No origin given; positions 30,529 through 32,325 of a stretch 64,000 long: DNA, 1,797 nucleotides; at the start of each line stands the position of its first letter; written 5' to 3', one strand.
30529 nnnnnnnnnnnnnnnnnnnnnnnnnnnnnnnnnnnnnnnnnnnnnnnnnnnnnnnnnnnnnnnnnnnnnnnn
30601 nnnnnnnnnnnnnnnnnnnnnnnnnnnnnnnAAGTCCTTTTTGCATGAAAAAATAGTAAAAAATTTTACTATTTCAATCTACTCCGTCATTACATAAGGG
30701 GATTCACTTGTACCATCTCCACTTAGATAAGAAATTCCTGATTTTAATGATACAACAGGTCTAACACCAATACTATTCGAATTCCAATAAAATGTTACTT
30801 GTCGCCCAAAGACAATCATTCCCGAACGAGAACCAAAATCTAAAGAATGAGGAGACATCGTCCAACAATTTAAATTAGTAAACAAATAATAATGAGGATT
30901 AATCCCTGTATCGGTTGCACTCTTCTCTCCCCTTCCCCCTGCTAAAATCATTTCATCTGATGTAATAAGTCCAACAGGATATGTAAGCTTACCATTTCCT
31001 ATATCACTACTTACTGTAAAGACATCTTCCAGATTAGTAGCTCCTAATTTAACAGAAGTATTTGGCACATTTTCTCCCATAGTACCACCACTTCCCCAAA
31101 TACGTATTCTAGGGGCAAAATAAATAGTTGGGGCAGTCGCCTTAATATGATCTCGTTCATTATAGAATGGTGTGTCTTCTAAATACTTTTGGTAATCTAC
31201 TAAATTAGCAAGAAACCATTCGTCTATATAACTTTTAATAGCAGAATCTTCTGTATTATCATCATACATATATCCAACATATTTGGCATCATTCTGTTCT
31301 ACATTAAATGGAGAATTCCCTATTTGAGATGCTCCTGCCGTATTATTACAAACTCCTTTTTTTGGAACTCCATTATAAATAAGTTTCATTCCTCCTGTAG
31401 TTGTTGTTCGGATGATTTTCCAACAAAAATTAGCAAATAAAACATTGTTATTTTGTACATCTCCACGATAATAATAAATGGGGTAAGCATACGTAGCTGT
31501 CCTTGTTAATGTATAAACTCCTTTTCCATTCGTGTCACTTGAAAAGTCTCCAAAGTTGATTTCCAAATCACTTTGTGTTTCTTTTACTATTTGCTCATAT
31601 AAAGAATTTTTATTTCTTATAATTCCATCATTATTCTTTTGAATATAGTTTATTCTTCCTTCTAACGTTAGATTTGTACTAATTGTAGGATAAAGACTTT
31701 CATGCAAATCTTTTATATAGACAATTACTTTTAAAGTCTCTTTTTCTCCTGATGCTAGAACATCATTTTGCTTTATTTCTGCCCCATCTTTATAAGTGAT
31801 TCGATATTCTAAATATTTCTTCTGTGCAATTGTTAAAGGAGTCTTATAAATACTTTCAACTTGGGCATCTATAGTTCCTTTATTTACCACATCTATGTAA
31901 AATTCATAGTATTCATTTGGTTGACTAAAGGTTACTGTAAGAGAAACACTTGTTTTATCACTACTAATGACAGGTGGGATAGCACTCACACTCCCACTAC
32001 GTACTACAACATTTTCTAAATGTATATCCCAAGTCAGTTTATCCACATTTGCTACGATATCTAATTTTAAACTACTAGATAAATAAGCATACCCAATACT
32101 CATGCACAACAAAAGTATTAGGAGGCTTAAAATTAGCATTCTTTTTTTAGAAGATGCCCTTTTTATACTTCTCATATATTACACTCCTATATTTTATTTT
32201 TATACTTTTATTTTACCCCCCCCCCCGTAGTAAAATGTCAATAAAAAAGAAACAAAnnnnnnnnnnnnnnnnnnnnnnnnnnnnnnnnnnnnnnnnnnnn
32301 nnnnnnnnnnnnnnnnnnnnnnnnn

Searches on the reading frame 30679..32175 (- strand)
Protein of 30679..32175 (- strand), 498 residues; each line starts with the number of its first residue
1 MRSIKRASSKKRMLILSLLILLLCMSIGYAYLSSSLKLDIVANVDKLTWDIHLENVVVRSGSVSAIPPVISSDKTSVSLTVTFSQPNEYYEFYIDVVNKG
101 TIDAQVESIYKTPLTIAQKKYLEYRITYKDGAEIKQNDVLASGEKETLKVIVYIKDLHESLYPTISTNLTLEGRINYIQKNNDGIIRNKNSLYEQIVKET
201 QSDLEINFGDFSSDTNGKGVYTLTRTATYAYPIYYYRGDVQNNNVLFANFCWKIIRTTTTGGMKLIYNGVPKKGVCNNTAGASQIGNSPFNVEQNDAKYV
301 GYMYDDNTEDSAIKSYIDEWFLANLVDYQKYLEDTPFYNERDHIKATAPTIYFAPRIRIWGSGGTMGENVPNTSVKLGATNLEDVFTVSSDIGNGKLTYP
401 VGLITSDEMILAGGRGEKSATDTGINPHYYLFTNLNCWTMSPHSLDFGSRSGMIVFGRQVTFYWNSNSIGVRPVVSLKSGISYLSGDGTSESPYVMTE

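Call 8: search_protein_families(library=pfam, proteins=[window:30679-32175:-])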
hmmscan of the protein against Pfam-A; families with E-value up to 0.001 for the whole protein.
window:30679-32175:- (498 aa): 0 families

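Call 10: find_homologous_proteins(query=window:30679-32175:-)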
Query window:30679-32175:- (498 aa): 1577 proteins with E <= 0.001 among 8000 candidates; the best 120 are listed.
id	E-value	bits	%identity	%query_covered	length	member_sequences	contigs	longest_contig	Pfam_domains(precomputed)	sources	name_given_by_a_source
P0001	0.0e+0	1119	100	100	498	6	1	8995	-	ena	-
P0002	8.5e-212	722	67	100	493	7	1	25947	-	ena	-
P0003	5.1e-210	716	64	100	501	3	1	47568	-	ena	-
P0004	7.6e-210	716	67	95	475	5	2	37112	-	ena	-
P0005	5.3e-207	706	64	100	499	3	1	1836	-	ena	-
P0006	1.6e-199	682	44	97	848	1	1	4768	-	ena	-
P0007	4.0e-199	680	63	100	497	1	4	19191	-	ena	-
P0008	3.0e-188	645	43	99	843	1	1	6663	-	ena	-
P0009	6.2e-183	627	70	80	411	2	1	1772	-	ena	-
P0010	1.0e-181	623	58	99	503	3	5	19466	-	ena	-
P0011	4.0e-175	601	58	100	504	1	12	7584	-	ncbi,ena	-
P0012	5.8e-174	598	55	100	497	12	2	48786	-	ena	-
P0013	9.9e-174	597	56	100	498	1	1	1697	-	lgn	-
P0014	3.4e-172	592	55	100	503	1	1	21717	-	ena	-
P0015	7.3e-169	581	56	94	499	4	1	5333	-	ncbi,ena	-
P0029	6.7e-121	423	34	100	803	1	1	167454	PF19789.7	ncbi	-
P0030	4.8e-120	420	41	70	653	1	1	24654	PF19789.7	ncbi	-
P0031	1.2e-118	415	46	60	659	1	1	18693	PF19789.7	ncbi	-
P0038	1.5e-115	405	47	59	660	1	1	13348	PF19789.7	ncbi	-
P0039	2.4e-115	404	42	70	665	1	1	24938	PF19789.7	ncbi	-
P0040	4.2e-115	403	44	59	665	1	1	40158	PF19789.7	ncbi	-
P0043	4.7e-114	400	42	70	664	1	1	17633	PF19789.7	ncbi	-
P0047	6.1e-112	393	41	70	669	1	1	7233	PF19789.7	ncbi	-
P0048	1.4e-108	382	44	59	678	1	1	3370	PF19789.7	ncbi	-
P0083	3.7e-79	285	36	98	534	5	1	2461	PF19789.7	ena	-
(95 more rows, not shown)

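Call 11: find_encoding_contigs(protein=P0001, flank=3000, max_places=10)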
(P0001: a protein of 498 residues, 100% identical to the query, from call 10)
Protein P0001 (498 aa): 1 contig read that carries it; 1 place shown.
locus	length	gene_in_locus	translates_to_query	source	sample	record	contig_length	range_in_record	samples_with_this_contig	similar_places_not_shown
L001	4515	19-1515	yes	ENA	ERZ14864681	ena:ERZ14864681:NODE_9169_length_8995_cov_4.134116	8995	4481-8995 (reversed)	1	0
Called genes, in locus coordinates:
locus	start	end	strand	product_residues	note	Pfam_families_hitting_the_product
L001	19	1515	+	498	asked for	-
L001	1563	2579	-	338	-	PF02557:VanY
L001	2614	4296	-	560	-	PF00753:Lactamase_B, PF23023:Anti-Pycsar_Apyc1 (weak), PF12706:Lactamase_B_2 (weak), PF22505:RNase_J_b_CASP, PF07521:RMMBL, PF17770:RNase_J_C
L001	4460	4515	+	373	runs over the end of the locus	PF02881:SRP54_N, PF00448:SRP54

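Call 16: find_encoding_contigs(protein=P0121, flank=400, max_places=10)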
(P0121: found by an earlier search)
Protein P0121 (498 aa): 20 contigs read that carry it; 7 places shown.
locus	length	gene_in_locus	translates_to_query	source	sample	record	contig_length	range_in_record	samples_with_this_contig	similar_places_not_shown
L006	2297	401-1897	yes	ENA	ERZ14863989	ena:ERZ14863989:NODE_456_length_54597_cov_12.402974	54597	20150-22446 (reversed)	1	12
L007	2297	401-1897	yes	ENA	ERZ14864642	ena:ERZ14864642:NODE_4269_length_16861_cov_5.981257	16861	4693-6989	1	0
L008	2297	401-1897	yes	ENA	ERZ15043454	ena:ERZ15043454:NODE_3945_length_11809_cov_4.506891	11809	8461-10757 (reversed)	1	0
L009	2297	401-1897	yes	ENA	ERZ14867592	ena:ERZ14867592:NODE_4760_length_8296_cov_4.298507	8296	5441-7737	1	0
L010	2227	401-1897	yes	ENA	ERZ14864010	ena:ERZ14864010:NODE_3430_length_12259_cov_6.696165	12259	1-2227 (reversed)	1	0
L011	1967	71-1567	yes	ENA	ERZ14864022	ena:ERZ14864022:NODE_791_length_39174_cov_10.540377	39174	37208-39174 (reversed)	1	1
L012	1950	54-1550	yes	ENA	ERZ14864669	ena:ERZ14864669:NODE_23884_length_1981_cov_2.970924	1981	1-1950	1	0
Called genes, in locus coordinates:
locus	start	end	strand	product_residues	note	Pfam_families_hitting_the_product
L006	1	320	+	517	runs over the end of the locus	PF12072:RNase_Y_N, PF00013:KH_1, PF01966:HD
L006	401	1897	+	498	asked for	-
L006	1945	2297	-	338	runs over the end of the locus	PF02557:VanY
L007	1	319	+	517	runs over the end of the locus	PF12072:RNase_Y_N, PF00013:KH_1, PF01966:HD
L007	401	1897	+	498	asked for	-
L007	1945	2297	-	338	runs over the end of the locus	PF02557:VanY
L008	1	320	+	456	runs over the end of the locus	?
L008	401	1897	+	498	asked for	-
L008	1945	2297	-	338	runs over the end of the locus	PF02557:VanY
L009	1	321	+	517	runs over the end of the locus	PF12072:RNase_Y_N, PF00013:KH_1, PF01966:HD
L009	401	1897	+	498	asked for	-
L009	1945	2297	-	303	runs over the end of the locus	?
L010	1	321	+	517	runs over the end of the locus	PF12072:RNase_Y_N, PF00013:KH_1, PF01966:HD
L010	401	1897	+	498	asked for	-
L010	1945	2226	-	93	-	?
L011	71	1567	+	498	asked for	-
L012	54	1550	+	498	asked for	-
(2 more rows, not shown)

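Call 17: find_encoding_contigs(protein=P0122, flank=400, max_places=10)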
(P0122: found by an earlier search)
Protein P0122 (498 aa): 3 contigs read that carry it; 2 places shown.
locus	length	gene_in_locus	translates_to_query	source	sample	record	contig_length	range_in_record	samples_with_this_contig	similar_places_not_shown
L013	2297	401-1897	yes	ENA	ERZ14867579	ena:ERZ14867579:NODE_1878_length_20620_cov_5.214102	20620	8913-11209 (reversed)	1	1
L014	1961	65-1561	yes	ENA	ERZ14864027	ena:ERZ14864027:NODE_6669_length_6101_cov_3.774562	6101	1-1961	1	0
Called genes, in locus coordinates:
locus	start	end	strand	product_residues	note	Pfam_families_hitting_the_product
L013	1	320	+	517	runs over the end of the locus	PF12072:RNase_Y_N, PF00013:KH_1, PF01966:HD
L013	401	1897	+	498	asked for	-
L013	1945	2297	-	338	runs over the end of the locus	PF02557:VanY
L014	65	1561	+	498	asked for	-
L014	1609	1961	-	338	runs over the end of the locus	PF02557:VanY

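Call 18: find_encoding_contigs(protein=P0124, flank=400, max_places=10)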
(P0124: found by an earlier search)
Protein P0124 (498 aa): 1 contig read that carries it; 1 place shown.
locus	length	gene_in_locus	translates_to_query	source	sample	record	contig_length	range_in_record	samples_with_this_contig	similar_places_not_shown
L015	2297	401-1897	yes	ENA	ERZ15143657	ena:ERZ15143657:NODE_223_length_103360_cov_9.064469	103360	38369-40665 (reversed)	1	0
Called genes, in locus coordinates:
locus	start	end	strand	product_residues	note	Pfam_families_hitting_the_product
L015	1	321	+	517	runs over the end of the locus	PF12072:RNase_Y_N, PF00013:KH_1, PF01966:HD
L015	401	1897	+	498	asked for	-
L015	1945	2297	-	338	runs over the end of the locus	PF02557:VanY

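Call 19: find_encoding_contigs(protein=P0123, flank=400, max_places=10)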
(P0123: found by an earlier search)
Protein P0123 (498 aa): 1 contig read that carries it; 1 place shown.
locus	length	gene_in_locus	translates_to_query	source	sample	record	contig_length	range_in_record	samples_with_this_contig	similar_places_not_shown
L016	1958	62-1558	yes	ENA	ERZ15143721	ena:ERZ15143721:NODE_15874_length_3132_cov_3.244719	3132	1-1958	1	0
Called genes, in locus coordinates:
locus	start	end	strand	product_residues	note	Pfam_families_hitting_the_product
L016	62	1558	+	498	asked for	-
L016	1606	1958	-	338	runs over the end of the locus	PF02557:VanY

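Call 22: find_related_loci(query=A1, collection=genome_contigs, flank=2500)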
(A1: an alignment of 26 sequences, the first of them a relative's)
Query A1 (498 aa) in genome_contigs; peptide patterns used: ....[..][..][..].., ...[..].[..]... (x = any residue, [..] = any of these).
589 stretches matched a pattern (row limit reached: there are more); 549 encode a relative of the query (tblastn E <= 1e-3); the best 80 are kept; 76 distinct loci.
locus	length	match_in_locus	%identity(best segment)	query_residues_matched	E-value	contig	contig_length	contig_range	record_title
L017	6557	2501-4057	39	9-496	2e-90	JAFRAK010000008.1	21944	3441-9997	MAG: Bacilli bacterium isolate RGIG2316 Goat_Duodenum.Co__c96427, whole genome shotgun sequence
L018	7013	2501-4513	34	3-496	3e-75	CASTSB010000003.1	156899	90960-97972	MAG: uncultured Bacilli bacterium isolate extra-ERR2497919.1_1677795667 genome assembly, contig: NODE_21_length_156899_c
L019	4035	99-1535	35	11-494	9e-74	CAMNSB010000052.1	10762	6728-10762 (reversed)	MAG: uncultured Tenericutes bacterium isolate SRR19792995_bin.60_metawrap_v1.3_MAG genome assembly, contig: ERZ12290371_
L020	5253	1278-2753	35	2-494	2e-73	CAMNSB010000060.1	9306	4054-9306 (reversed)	MAG: uncultured Tenericutes bacterium isolate SRR19792995_bin.60_metawrap_v1.3_MAG genome assembly, contig: ERZ12290371_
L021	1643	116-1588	34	3-496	9e-75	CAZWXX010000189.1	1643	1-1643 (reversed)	MAG TPA_asm: uncultured Muribaculaceae bacterium isolate SRP287540_co1_66 genome assembly, contig: NODE_82261_length_164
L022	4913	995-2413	36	10-494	8e-71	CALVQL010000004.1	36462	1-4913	MAG: uncultured Bacilli bacterium isolate BRZ_SR__bin22 genome assembly, contig: BRZ_SR__NODE_1267_length_36462_cov_7.83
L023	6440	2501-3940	35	11-496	1e-70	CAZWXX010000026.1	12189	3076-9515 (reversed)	MAG TPA_asm: uncultured Muribaculaceae bacterium isolate SRP287540_co1_66 genome assembly, contig: NODE_5729_length_1218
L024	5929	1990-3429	35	11-497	2e-70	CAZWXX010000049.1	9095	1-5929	MAG TPA_asm: uncultured Muribaculaceae bacterium isolate SRP287540_co1_66 genome assembly, contig: NODE_8472_length_9095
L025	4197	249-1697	34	10-494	2e-70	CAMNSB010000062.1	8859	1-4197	MAG: uncultured Tenericutes bacterium isolate SRR19792995_bin.60_metawrap_v1.3_MAG genome assembly, contig: ERZ12290371_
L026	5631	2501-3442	44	176-494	1e-69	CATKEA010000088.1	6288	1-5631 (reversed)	MAG: uncultured Bacilli bacterium isolate iMGMC-980_1678881718 genome assembly, contig: MegahitA5_141949, whole genome s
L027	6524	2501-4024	34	11-498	2e-69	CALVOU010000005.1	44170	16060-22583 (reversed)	MAG: uncultured Bacilli bacterium isolate BRZ_II__bin7 genome assembly, contig: BRZ_II__NODE_1107_length_44170_cov_9.575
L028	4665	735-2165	35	14-496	3e-69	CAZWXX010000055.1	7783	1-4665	MAG TPA_asm: uncultured Muribaculaceae bacterium isolate SRP287540_co1_66 genome assembly, contig: NODE_10336_length_778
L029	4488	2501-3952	37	3-496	2e-69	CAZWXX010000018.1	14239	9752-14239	MAG TPA_asm: uncultured Muribaculaceae bacterium isolate SRP287540_co1_66 genome assembly, contig: NODE_4576_length_1423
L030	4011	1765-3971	43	150-497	2e-69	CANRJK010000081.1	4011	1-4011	MAG: uncultured Bacilli bacterium isolate Lapin-020__bin90 genome assembly, contig: Lapin-020__NODE_35130_length_4011_co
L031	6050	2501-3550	41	133-496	5e-69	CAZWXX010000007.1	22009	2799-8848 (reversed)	MAG TPA_asm: uncultured Muribaculaceae bacterium isolate SRP287540_co1_66 genome assembly, contig: NODE_2378_length_2200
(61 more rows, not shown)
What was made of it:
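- On SSR promoter-spacer phase variation (porA/opc/vlp type contingency locus): The family is expanded to more than 15-20 copies in single MAGs (call 22).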

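Call 32: find_encoding_contigs(protein=P0002, flank=2000, max_places=6)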
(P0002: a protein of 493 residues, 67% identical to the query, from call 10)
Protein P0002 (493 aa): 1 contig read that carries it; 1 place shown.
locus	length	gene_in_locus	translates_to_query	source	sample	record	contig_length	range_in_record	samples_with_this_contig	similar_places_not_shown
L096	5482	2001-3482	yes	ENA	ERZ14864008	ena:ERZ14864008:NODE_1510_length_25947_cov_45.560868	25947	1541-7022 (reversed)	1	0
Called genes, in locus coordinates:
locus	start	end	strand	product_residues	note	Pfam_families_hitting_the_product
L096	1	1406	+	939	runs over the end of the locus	PF00005:ABC_tran (faint), PF02463:SMC_N (faint), PF03193:RsgA_GTPase (faint), PF13191:AAA_16 (faint), PF13555:AAA_29 (faint), PF20703:nSTAND1 (faint), PF17760:UvrA_inter, PF17755:UvrA_DNA-bind, +2 more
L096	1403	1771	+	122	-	-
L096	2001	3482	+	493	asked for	-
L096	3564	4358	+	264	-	PF01790:LGT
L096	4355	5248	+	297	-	PF00890:FAD_binding_2 (faint), PF01134:GIDA (faint), PF01266:DAO (faint), PF01946:Thi4 (faint), PF03486:HI0933_like (faint), PF07992:Pyr_redox_2, PF13738:Pyr_redox_3, PF00070:Pyr_redox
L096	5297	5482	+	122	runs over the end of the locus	PF00636:Ribonuclease_3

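Call 33: find_encoding_contigs(protein=P0003, flank=2000, max_places=6)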
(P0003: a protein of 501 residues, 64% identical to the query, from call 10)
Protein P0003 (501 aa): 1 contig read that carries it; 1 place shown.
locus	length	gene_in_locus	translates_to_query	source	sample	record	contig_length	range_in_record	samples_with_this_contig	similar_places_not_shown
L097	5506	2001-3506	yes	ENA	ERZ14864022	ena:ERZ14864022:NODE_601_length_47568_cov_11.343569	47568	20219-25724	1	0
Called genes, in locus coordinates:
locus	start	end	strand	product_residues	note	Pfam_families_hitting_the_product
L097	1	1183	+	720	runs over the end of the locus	PF00664:ABC_membrane, PF02463:SMC_N (faint), PF00005:ABC_tran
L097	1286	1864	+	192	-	-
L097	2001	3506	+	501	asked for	-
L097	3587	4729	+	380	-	PF16403:Bact_surface_Ig-like (weak), PF02557:VanY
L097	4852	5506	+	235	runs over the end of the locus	PF04397:LytTR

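Call 34: find_encoding_contigs(protein=P0012, flank=2000, max_places=6)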
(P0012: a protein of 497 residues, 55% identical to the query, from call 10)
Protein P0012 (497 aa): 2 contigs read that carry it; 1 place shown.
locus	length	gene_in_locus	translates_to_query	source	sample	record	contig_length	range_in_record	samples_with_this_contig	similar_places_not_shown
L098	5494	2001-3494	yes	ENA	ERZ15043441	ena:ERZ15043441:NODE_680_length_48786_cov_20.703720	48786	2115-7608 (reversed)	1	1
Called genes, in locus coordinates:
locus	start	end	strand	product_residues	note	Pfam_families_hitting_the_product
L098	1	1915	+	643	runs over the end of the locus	PF00884:Sulfatase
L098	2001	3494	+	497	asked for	-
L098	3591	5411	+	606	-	PF13522:GATase_6, PF13537:GATase_7, PF00733:Asn_synthase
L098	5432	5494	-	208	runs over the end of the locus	PF14681:UPRTase, PF00156:Pribosyltran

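Call 37: search_solved_structures(query=A1, max_evalue=1)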
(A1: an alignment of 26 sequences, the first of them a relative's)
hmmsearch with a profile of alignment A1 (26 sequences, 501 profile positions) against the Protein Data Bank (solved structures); distinct sequences matched with E-value up to 1: 3.
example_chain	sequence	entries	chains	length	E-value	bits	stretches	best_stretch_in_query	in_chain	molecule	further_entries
8ug2_B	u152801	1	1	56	0.23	13.2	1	265-314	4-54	Beta 1 domain of streptococcal protein G (G beta 1) MCHetC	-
4rxu_A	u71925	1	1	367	0.25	13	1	197-271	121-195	Periplasmic sugar-binding protein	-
8ug0_B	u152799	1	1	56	0.51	12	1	265-314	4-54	Beta 1 domain of streptococcal protein G (G beta 1) MCHetB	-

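Call 39: search_protein_families(library=ncbifam, proteins=[window:30679-32175:-], max_evalue=1)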
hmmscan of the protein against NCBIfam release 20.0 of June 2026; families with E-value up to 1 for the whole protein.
window:30679-32175:- (498 aa): 3 families
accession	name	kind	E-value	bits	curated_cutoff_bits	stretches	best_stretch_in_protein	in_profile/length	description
NF000390.2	blaVEB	exception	0.02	13.9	670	1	222-288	181-246/299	VEB family extended-spectrum class A beta-lactamase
NF012099.1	SubclassA2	equivalog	0.037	13.2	320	1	248-300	180-231/275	class A beta-lactamase, subclass A2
NF002625.0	PRK02290.1-3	subfamily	0.18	10.8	375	1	69-160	69-151/369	3-dehydroquinate synthase II family protein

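Call 40: search_protein_families(library=pfam, proteins=[window:30679-32175:-, P0029, P0030], max_evalue=1)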
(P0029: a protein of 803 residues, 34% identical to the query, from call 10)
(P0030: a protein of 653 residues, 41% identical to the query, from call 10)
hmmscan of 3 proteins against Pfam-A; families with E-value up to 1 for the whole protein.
window:30679-32175:- (498 aa): 1 family
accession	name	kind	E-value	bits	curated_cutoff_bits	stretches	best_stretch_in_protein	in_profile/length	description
PF22813.1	TcaA_2nd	-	0.33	11.8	26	0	170-227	37-90/103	TcaA protein second domain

P0029 (803 aa): 3 families
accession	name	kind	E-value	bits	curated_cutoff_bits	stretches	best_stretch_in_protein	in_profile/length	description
PF19789.6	DUF6273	-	8.5e-06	26.2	23.5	1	738-785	127-172/172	Domain of unknown function (DUF6273)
PF16121.10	40S_S4_C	-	0.14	12.2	27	0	749-760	6-17/48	40S ribosomal protein S4 C-terminus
PF14663.11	RasGEF_N_2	-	0.43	11.4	27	0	632-658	76-102/108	Rapamycin-insensitive companion of mTOR RasGEF_N domain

P0030 (653 aa): 1 family
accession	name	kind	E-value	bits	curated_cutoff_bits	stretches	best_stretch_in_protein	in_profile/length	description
PF14265.11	DUF4355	-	0.87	10.3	25.4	0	172-200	3-30/124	Capsid assembly scaffolding protein Gp46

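Call 44: find_related_loci(query=A1, collection=metagenome_contigs, flank=1500)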
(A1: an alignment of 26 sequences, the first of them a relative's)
Query A1 (498 aa) in metagenome_contigs; peptide patterns used: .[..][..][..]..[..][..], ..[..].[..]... (x = any residue, [..] = any of these).
600 stretches matched a pattern (row limit reached: there are more); 457 encode a relative of the query (tblastn E <= 1e-3); the best 80 are kept; 80 distinct loci.
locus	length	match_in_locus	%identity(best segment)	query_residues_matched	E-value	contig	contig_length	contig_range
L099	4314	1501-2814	38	61-496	1e-73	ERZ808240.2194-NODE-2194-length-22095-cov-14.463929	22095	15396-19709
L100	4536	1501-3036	33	1-494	6e-64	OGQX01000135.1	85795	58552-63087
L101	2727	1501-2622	37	130-496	5e-63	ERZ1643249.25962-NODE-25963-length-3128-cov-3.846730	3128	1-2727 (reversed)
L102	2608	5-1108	41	153-496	6e-62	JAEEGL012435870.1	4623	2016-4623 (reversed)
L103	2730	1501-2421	39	4-299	3e-60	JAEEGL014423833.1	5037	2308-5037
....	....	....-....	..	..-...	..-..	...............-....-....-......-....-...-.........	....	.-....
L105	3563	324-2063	41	28-496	3e-58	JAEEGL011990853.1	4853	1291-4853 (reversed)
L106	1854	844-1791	40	203-496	2e-59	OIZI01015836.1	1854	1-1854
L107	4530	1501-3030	33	10-496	4e-57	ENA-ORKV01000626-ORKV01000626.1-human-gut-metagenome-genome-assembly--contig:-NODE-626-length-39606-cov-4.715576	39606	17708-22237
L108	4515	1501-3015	33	10-498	1e-56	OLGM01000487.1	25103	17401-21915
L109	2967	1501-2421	43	219-498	2e-56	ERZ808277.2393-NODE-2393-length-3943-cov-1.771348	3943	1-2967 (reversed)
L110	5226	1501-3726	39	3-496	3e-56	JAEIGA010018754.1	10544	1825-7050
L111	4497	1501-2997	30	17-496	3e-55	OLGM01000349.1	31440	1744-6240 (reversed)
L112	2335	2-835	41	220-496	1e-55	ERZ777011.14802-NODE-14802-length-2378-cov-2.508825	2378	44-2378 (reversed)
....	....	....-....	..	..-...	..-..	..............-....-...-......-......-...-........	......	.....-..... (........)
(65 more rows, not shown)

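Call 46: predict_structure(alignment_id=A1)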
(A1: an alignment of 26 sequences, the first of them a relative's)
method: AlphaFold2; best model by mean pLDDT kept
length: 498 residues; sequences in the alignment: 26
mean_pLDDT: 70.4   pTM: 0.62
mean pLDDT of the five models: 70.4, 68.3, 67.7, 64.6, 64.5
residues with pLDDT >= 90: 34; 70-90: 257; 50-70: 121; < 50: 86
segments of 3 or more residues with pLDDT < 50: 1-3, 34-44, 257-261, 282-314, 330-332, 467-482, 486-492
pLDDT, mean of each block of 10 residues (from residue 1): 50 82 80 46 59 86 74 84 77 91 90 85 87 90 92 72 71 89 83 80 85 82 82 79 76 60 67 70 46 45 44 48 50 59 69 81 59 65 67 63 71 79 79 71 72 77 59 46 48 51
secondary structure, 60 per line:
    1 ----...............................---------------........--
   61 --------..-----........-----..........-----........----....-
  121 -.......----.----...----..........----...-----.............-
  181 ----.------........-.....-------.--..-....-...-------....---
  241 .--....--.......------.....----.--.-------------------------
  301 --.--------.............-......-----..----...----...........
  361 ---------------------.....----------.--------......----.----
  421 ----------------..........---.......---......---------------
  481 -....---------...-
elements in order: H5-35 E51-58 E76-83 E89-98 E104-111 H116-119 E122-128 E138-140 E145-154 E167-179 H192-199 E219-222 E234-237 E244-247 E250-256 E263-267 H312-324 H326-331 E343-345 E350-353 H354-360 H406-411 E437-446 E450-456 E460-465 E482-485 E495-497

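Call 49: fold_search(model_id=the predicted structure, library=pdb)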
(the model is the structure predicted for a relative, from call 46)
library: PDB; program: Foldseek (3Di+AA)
matches with E <= 10: 964; with E <= 0.001: 0
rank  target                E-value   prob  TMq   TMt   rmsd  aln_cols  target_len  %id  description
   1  2edm                  7.2e-03  0.66  0.13  0.26   9.5       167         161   11  Crystal Structure of Envelope Protein VP26 from White Spot Syndrome Virus (WSSV) (released 2007-06-05)
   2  2vj0_A                7.7e-03  0.92  0.12  0.21  12.8       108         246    7  Crystal structure of the alpha-adaptin appendage domain, from the AP2 adaptor complex, in complex with an FXDNF peptid (released 2007-12-25)
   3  1r4x                  8.6e-03  0.54  0.11  0.18  18.8       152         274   13  Crystal Structure Analys of the Gamma-COPI Appendage domain (released 2003-10-28)
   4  3hs8_A                9.1e-03  0.87  0.13  0.23  12.2       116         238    8  Intersectin 1-peptide-AP2 alpha ear complex (released 2010-02-23)
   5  1pzd                  9.1e-03  0.33  0.12  0.18  21.1       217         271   10  Structural Identification of a conserved appendage domain in the carboxyl-terminus of the COPI gamma-subunit. (released 2003-10-14)
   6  1b9k                  1.0e-02  0.92  0.12  0.23  12.2       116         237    8  ALPHA-ADAPTIN APPENDAGE DOMAIN, FROM CLATHRIN ADAPTOR AP2 (released 1999-07-06)
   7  1qtp                  1.1e-02  0.87  0.12  0.21  12.7       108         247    9  CRYSTAL STRUCTURE OF THE AP-2 CLATHRIN ADAPTOR ALPHA-APPENDAGE (released 1999-07-12)
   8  7ohi_A                1.4e-02  0.85  0.14  0.24  12.0       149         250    9  FCHO1-peptide-AP2 alpha ear complex (released 2022-06-01)
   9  2r39                  1.4e-02  0.82  0.12  0.38   9.5       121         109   12  Crystal structure of FixG-related protein from Vibrio parahaemolyticus (released 2007-09-11)
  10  1w80_A                1.9e-02  0.87  0.13  0.23  12.5       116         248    7  Crystal structure of the alpha-adaptin appendage domain, from the AP2 adaptor complex, bound to 2 peptides from Synapt (released 2004-10-27)
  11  5hlj                  1.9e-02  0.66  0.14  0.30   9.3       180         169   11  Crystal Structure of Major Envelope Protein VP24 from White Spot Syndrome Virus (released 2016-09-14)
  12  5a1u_E                1.9e-02  0.51  0.12  0.08   7.9       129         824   12  The structure of the COPI coat triad (released 2015-07-08)
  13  7dda                  2.1e-02  0.66  0.13  0.35   8.2       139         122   10  Envelope protein VP37 a crystal structure from White Spot Syndrome Virus (released 2021-06-23)
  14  7sqc_F1               2.1e-02  0.66  0.10  0.10  12.8       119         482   15  Ciliary C1 central pair apparatus isolated from Chlamydomonas reinhardtii (released 2022-04-13)
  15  2wmp_B                2.3e-02  0.77  0.15  0.44  10.2       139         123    9  Structure of the E. coli chaperone PapD in complex with the pilin domain of the PapGII adhesin (released 2010-08-25)
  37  8aur_A                6.7e-02  0.38  0.14  0.26  10.3       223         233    8  Cryo-EM structure of a TasA fibre (released 2022-11-30)
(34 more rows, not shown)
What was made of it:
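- Tried and rejected: Function of protein A. Pfam, NCBIfam, PDB sequence search and Foldseek against PDB gave nothing significant (calls 8, 37, 39, 40, 49).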
